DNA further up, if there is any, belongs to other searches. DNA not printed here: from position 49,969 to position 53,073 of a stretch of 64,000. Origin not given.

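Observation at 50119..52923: Helicase fused to 11 tandem Myb/SANT-like repeats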

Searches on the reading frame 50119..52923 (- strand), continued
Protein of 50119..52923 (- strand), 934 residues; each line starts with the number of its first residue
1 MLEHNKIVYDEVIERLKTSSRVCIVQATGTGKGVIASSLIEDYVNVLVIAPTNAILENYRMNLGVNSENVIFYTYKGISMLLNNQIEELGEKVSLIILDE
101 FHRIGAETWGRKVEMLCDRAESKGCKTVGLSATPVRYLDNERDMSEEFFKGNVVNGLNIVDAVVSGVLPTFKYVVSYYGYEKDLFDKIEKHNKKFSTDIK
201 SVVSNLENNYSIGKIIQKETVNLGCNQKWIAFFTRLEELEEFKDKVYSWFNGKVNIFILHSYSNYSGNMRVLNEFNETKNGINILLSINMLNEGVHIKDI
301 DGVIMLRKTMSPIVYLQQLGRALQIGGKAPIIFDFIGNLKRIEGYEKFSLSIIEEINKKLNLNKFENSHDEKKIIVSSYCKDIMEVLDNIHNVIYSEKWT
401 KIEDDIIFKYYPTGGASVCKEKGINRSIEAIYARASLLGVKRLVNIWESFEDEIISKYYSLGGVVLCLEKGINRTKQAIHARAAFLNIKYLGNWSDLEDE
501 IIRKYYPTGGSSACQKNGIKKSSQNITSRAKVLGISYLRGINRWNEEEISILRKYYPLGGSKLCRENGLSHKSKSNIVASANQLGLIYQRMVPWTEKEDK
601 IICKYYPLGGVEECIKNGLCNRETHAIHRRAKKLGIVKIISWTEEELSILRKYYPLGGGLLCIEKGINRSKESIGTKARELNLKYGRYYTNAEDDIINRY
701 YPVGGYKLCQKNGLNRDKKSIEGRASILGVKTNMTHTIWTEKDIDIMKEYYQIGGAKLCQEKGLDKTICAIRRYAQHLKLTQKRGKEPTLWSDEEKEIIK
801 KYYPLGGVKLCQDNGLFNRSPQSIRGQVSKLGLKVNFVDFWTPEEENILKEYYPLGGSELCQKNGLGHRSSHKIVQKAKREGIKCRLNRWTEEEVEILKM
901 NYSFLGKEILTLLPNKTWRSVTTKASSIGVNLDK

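Call 28: predict_structure(alignment_id=A1)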
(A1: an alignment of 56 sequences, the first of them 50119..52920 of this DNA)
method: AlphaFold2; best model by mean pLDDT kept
length: 933 residues; sequences in the alignment: 56
mean_pLDDT: 79.3   pTM: 0.42
mean pLDDT of the five models: 79.3, 79.2, 77.2, 77.1, 76.9
residues with pLDDT >= 90: 165; 70-90: 596; 50-70: 129; < 50: 43
segments of 3 or more residues with pLDDT < 50: 179-182, 206-208, 342-348, 365-368, 389-391, 538-540, 730-736, 782-787, 835-837
pLDDT, mean of each block of 10 residues (from residue 1): 81 92 82 86 90 78 71 91 91 92 85 93 93 67 89 86 83 70 52 59 53 87 89 86 86 89 82 89 87 73 83 79 80 78 46 80 54 71 53 60 90 85 86 83 70 85 84 80 76 80 86 88 79 63 79 86 88 81 70 82 86 86 83 75 88 82 84 86 72 81 72 76 61 50 75 75 77 75 51 92 85 86 88 65 90 85 84 87 74 90 89 82 88 71
secondary structure, 60 per line:
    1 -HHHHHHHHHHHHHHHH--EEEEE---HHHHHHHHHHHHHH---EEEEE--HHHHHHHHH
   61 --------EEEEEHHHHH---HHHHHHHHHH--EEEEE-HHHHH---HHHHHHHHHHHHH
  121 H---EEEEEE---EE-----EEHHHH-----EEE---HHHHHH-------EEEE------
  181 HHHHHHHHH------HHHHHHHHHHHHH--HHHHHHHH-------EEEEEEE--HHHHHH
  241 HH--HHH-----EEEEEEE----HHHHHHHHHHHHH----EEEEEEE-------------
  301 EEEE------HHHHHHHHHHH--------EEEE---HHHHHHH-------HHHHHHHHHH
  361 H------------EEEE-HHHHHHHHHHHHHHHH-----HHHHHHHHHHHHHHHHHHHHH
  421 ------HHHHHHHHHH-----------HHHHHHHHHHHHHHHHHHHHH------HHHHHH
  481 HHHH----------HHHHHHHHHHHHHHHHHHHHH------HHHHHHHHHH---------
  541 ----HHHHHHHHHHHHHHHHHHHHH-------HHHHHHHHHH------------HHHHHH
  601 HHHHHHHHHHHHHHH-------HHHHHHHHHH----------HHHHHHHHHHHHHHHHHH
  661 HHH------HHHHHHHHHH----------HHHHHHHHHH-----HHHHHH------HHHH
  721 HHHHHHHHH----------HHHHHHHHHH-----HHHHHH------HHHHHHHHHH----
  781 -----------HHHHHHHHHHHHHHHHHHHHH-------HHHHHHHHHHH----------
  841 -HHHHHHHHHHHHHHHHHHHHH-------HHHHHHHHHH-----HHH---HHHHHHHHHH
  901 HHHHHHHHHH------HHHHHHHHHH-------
elements in order (helices of 4 or more, strands of 3 or more residues): H2-17 E20-24 H28-41 E45-49 H52-60 E69-73 H74-78 H82-91 E94-98 H100-104 H108-121 E125-130 H143-146 E152-154 H158-163 E171-174 H181-189 H196-208 H211-218 E226-232 H235-242 E253-259 H264-276 E281-287 E301-304 H311-321 E330-333 H337-343 H351-361 E374-377 H379-394 H400-420 H427-436 H448-468 H475-484 H495-515 H522-531 H545-565 H573-582 H595-615 H623-632 H643-663 H670-679 H690-699 H705-710 H717-729 H740-749 H755-760 H767-776 H792-812 H820-830 H842-862 H870-879 H891-910 H917-926

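Call 31: fold_search(model_id=the predicted structure, library=pdb)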
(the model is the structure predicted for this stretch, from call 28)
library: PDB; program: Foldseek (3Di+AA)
matches with E <= 10: 1343; with E <= 0.001: 580
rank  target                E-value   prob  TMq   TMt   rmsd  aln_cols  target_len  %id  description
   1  4xqk_B                4.6e-11  1.00  0.27  0.18  29.4       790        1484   15  ATP-dependent Type ISP restriction-modification enzyme LlaBIII bound to DNA (released 2015-09-16)
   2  7r7j_B                3.1e-10  1.00  0.25  0.39   6.6       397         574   18  Crystal structure of RadD with ADP (released 2022-04-13)
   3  8h5y_B                3.5e-10  1.00  0.26  0.41   7.7       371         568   18  Crystal structure of RadD- ADP complex (released 2023-10-18)
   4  4xqk_A                7.9e-10  1.00  0.30  0.19  29.3       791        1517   15  ATP-dependent Type ISP restriction-modification enzyme LlaBIII bound to DNA (released 2015-09-16)
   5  6jde_A                9.1e-10  1.00  0.27  0.42   6.0       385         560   18  crystal structure of a DNA repair protein (released 2019-06-26)
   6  7x3t_V                2.7e-09  1.00  0.25  0.29  40.9       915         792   12  Cryo-EM structure of ISW1a-dinucleosome (released 2023-09-20)
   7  7r7j_A                3.1e-09  1.00  0.26  0.40   6.3       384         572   17  Crystal structure of RadD with ADP (released 2022-04-13)
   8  8h5z_A                3.7e-09  1.00  0.27  0.43   6.1       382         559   18  Crystal structure of RadD/ATP analogue complex (released 2023-10-18)
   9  7clg_B                3.9e-09  1.00  0.25  0.28  17.0       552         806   18  Crystal structure of the ATP-dependent restriction endonuclease SauUSI (released 2021-01-20)
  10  8h5y_A                5.4e-09  1.00  0.27  0.42   6.3       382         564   17  Crystal structure of RadD- ADP complex (released 2023-10-18)
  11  6jde_B                6.3e-09  1.00  0.26  0.40   7.5       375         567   18  crystal structure of a DNA repair protein (released 2019-06-26)
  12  6p4w_A                7.9e-09  1.00  0.20  0.36   9.6       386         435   18  XPB helicase in a complex with truncated Bax1 from Sulfurisphaera tokodaii at 2.96 Angstrom resolution (released 2020-06-03)
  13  6p4o_E                8.7e-09  1.00  0.23  0.43   8.5       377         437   18  Complex of XPB helicase with Bax1 endonuclease from Sulfurisphaera tokodaii at 3.15 Angstroms resolution (released 2020-06-03)
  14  6p4o_C                9.6e-09  1.00  0.24  0.45   8.0       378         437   17  Complex of XPB helicase with Bax1 endonuclease from Sulfurisphaera tokodaii at 3.15 Angstroms resolution (released 2020-06-03)
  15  6heg                  9.6e-09  1.00  0.27  0.31  28.3       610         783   13  Crystal structure of Escherichia coli DEAH/RHA helicase HrpB (released 2018-09-12)
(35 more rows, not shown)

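Call 35: find_encoding_contigs(protein=P0012, flank=8000, max_places=2)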
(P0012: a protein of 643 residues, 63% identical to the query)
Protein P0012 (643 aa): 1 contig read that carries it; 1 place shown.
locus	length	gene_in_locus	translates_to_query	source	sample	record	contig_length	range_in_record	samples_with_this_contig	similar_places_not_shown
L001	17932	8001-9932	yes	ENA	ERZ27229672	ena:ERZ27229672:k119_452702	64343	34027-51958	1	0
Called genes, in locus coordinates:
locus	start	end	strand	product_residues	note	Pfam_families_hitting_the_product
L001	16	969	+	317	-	PF11611:DUF4352 (weak)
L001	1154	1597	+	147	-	-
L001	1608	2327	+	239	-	PF13353:Fer4_12, PF04055:Radical_SAM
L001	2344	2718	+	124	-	PF11554:DUF3232 (weak)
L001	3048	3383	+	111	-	-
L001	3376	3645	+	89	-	-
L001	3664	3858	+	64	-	-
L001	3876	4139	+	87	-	-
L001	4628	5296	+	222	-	PF01027:Bax1-I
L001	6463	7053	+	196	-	-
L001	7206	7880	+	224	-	PF05732:RepL (weak), PF13545:HTH_Crp_2 (faint), PF01047:MarR (faint), PF08279:HTH_11, PF13412:HTH_24 (weak)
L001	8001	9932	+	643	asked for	PF04851:ResIII (weak), PF00270:DEAD (weak), PF04851:ResIII (weak), PF00271:Helicase_C, PF00249:Myb_DNA-binding (faint)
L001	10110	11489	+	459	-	PF05732:RepL (weak), PF13545:HTH_Crp_2 (weak)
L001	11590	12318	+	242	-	-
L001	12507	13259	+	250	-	PF01551:Peptidase_M23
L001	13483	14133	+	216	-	-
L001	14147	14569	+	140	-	-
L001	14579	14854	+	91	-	-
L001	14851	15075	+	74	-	-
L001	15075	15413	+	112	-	-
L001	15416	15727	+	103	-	-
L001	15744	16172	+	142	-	-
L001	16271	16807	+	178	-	-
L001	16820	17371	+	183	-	-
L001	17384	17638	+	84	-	-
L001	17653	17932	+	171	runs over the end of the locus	-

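Call 36: find_encoding_contigs(protein=P0029, flank=10000, max_places=2)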
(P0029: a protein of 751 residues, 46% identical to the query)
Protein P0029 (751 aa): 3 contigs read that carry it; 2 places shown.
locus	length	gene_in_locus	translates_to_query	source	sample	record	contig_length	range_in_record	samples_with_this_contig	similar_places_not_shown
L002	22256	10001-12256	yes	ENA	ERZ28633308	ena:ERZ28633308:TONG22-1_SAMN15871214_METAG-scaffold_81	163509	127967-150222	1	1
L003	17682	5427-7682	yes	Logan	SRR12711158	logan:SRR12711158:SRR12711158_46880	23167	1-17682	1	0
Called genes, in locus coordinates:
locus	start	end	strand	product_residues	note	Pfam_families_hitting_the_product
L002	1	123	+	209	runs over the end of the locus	-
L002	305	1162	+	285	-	PF13545:HTH_Crp_2 (faint), PF13240:Zn_Ribbon_1 (weak)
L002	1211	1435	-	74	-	-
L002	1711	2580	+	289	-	PF08378:NERD, PF01396:Zn_ribbon_Top1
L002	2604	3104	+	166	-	-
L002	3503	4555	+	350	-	PF19789:DUF6273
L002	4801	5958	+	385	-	PF13354:Beta-lactamase2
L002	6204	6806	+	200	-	-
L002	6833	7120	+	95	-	PF13240:Zn_Ribbon_1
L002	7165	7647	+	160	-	-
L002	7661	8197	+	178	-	-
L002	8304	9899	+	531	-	PF04545:Sigma70_r4 (faint), PF12802:MarR_2 (faint), PF13545:HTH_Crp_2 (faint), PF21984:DnaD_N (faint), PF00392:GntR (faint), PF01022:HTH_5 (faint), PF01381:HTH_3 (faint), PF08279:HTH_11 (weak), +13 more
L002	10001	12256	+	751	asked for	PF00270:DEAD (faint), PF04851:ResIII (weak), PF00271:Helicase_C, PF00249:Myb_DNA-binding (faint), PF22983:RM8_Med14 (faint)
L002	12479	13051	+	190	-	-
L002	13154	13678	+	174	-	-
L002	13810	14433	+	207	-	PF01981:PTH2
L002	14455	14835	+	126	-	-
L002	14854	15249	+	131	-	-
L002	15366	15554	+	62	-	-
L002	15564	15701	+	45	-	-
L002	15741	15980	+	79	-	-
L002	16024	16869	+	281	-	PF00924:MS_channel_2nd, PF21082:MS_channel_3rd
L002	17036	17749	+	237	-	-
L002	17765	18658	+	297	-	PF20251:Big_14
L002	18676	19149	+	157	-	PF18143:HAD_SAK_2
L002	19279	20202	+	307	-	-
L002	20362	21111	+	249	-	-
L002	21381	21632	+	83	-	-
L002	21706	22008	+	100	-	-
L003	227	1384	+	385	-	PF13354:Beta-lactamase2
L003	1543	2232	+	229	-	-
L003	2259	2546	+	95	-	PF13240:Zn_Ribbon_1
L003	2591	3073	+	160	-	-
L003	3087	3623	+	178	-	-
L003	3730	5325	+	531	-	PF04545:Sigma70_r4 (faint), PF12802:MarR_2 (faint), PF13545:HTH_Crp_2 (faint), PF21984:DnaD_N (faint), PF00392:GntR (faint), PF01022:HTH_5 (faint), PF01381:HTH_3 (faint), PF08279:HTH_11 (weak), +13 more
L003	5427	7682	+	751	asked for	PF00270:DEAD (faint), PF04851:ResIII (weak), PF00271:Helicase_C, PF00249:Myb_DNA-binding (faint), PF22983:RM8_Med14 (faint)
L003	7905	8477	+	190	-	-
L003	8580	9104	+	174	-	-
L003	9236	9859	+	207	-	PF01981:PTH2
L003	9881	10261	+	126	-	-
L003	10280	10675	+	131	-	-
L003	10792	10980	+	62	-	-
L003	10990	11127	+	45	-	-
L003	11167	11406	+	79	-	-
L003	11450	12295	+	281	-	PF00924:MS_channel_2nd, PF21082:MS_channel_3rd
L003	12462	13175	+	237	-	-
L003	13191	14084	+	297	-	PF20251:Big_14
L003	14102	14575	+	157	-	PF18143:HAD_SAK_2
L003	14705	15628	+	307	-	-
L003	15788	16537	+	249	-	-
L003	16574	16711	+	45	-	-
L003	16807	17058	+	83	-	-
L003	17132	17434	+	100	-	-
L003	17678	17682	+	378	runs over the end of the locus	PF00395:SLH, PF07737:ATLF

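Call 37: search_protein_families(library=padloc, proteins=[window:50119-52923:-], max_evalue=0.001)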
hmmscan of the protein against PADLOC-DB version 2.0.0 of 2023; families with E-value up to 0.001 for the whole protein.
window:50119-52923:- (934 aa): 11 families
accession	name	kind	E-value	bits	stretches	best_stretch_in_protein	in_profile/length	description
PDLC02707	PbeA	-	1.2e-21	75.1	1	60-336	346-630/672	PbeA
PDLC03659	mREase_IV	-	1e-16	58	1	85-346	327-576/945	Type IV methyl-directed restriction enzyme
PDLC02704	PbeA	-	6.3e-14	49.4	1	62-190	353-477/682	PbeA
PDLC03658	mREase_IV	-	4e-13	46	1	91-368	334-588/953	Type IV methyl-directed restriction enzyme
PDLC02706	PbeA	-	2.3e-10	37.7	1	62-196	365-499/722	PbeA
PDLC02703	PbeA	-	2e-09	34.6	1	83-335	357-613/626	PbeA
PDLC02705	PbeA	-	4.9e-08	29.6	1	95-326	377-621/691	PbeA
PDLC03047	REase_I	-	2.1e-05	20.5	1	194-324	580-702/1107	Type I restriction enzyme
PDLC03928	PsyrT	-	4.2e-05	20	0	259-329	269-339/689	-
PDLC01323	Cas3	-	0.00012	19.9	0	85-138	115-161/294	CAS-I-D; effector_G3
PDLC00937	Cas3d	-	0.00047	17.5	0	72-138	125-195/357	"CRISPR-associated helicase Cas3, subtype CYANO"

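Call 60: find_encoding_contigs(protein=P0059, flank=6000, max_places=1)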
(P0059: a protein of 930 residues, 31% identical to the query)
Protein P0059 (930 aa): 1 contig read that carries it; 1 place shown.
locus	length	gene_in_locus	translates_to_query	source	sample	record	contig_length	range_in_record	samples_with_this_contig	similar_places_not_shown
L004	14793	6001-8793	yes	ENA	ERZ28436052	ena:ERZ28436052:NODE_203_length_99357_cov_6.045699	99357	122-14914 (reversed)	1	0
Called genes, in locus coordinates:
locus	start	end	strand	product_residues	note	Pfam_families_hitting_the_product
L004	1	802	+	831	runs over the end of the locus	-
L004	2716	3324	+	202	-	PF14519:Macro_2, PF01661:Macro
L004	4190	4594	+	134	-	-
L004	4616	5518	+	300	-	-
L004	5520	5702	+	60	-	-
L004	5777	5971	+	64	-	PF07927:HicA_toxin (weak)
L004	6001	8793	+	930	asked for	PF00270:DEAD (faint), PF04851:ResIII, PF11563:Protoglobin (faint), PF00271:Helicase_C, PF00249:Myb_DNA-binding (faint), PF07750:GcrA (faint)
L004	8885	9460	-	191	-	-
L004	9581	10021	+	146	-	-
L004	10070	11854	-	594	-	-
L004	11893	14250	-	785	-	-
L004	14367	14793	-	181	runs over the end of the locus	?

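Call 61: find_encoding_contigs(protein=P0046, flank=6000, max_places=1)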
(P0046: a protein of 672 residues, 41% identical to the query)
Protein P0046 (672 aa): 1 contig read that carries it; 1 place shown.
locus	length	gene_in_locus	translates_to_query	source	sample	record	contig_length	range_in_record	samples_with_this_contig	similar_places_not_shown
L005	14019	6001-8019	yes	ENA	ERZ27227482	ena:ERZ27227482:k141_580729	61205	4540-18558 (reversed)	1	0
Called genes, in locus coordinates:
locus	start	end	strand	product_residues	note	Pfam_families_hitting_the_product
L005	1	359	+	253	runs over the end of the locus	PF07737:ATLF (weak)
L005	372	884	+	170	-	-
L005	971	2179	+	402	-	PF03747:ADP_ribosyl_GH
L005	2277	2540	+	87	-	-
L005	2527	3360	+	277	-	PF00459:Inositol_P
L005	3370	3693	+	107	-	-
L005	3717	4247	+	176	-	-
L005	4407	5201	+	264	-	PF13472:Lipase_GDSL_2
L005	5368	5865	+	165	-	-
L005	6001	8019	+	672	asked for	PF00270:DEAD (faint), PF04851:ResIII, PF18766:SWI2_SNF2 (weak), PF00271:Helicase_C, PF00249:Myb_DNA-binding (faint)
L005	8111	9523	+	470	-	PF00224:PK, PF02887:PK_C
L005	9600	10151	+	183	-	-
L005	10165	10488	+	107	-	-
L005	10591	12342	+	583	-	-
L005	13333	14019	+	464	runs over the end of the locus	PF01171:ATP_bind_3, PF11734:TilS_C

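Call 62: find_encoding_contigs(protein=P0074, flank=6000, max_places=1)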
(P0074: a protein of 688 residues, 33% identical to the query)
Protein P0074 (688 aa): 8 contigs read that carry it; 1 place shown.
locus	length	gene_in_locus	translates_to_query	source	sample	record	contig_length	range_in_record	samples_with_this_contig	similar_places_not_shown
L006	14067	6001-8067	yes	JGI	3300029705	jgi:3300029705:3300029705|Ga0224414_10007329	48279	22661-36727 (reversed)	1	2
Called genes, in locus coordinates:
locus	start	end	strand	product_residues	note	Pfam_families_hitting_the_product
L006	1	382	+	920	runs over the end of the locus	PF07517:SecA_DEAD, PF00270:DEAD (faint), PF01043:SecA_PP_bind, PF21090:P-loop_SecA, PF07516:SecA_SW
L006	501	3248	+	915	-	PF22745:Nlig-Ia, PF01653:DNA_ligase_aden, PF03120:OB_DNA_ligase, PF12826:HHH_2, PF14520:HHH_5 (weak), PF00533:BRCT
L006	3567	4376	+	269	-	-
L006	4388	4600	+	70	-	-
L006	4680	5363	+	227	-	-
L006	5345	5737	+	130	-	PF00583:Acetyltransf_1 (weak), PF13673:Acetyltransf_10 (faint), PF13508:Acetyltransf_7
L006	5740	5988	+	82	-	-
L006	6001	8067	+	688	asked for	PF00270:DEAD (faint), PF04851:ResIII (faint), PF00249:Myb_DNA-binding (faint), PF00271:Helicase_C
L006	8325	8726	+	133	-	-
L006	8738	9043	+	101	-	-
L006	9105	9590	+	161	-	-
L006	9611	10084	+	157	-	-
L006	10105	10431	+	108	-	-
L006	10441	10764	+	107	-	-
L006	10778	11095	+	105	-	-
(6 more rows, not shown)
